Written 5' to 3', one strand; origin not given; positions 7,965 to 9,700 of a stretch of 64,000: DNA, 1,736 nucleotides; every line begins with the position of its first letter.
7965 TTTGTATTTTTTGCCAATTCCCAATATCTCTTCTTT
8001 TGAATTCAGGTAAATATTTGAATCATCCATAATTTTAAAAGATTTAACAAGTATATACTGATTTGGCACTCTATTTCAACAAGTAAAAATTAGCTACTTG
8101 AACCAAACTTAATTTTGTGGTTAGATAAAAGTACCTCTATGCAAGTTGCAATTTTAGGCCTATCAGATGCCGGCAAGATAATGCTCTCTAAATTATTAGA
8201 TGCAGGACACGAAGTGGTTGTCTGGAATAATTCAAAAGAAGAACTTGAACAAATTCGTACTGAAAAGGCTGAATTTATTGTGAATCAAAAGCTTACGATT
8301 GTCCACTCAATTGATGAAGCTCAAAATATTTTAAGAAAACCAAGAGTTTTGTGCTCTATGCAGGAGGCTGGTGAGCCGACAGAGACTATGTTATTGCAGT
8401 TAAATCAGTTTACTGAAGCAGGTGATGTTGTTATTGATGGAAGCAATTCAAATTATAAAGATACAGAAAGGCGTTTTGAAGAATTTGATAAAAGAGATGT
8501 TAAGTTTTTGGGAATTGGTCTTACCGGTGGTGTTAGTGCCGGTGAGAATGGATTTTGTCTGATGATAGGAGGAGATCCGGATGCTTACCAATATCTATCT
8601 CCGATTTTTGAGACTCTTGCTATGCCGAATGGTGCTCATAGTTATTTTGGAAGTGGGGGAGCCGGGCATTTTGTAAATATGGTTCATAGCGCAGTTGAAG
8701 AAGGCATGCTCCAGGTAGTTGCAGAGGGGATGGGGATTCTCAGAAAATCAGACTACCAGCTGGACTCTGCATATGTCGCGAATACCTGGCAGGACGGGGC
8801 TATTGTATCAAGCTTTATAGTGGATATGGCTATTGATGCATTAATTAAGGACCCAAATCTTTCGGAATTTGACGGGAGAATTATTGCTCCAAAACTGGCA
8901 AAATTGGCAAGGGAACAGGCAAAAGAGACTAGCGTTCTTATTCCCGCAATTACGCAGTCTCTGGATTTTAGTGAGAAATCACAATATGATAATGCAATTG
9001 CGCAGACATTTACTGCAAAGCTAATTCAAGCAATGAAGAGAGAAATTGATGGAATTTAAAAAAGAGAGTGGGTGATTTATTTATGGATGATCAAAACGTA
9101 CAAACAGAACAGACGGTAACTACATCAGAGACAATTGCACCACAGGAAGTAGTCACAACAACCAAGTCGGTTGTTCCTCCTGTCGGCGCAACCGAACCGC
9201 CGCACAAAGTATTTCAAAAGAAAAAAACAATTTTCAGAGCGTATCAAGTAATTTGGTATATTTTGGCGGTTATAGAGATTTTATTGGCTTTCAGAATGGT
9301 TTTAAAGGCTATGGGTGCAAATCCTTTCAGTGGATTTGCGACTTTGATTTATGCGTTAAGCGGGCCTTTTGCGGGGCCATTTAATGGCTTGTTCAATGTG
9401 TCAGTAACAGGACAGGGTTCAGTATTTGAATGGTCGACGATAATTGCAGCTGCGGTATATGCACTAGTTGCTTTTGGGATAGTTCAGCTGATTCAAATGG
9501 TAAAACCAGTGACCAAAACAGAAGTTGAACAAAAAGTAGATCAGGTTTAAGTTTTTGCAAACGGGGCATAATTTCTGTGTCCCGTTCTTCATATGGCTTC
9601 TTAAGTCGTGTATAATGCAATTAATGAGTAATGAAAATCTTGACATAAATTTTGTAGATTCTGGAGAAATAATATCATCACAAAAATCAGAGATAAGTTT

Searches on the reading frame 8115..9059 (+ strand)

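Call 10: search_protein_families(library=pfam, proteins=[window:8115-9059:+])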
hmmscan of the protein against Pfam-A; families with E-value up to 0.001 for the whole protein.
window:8115-9059:+ (314 aa): 3 families
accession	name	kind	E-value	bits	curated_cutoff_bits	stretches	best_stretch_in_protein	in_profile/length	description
PF03446.21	NAD_binding_2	-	4.7e-29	101.9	21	1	10-170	1-154/161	NAD binding domain of 6-phosphogluconate dehydrogenase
PF00393.24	6PGD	-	1.3e-08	35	27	1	184-243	1-61/290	6-phosphogluconate dehydrogenase, C-terminal domain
PF03807.23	F420_oxidored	-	0.00068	20.6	21.6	0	10-51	1-44/94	NADP oxidoreductase coenzyme F420-dependent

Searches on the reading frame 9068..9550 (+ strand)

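Call 10: search_protein_families(library=pfam, proteins=[window:9068-9550:+])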
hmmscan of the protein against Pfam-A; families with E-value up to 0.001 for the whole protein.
window:9068-9550:+ (160 aa): 1 family
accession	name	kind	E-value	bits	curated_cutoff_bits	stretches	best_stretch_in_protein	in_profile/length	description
PF02325.22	YGGT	-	5.7e-05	23.9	27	1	65-135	3-67/70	YGGT family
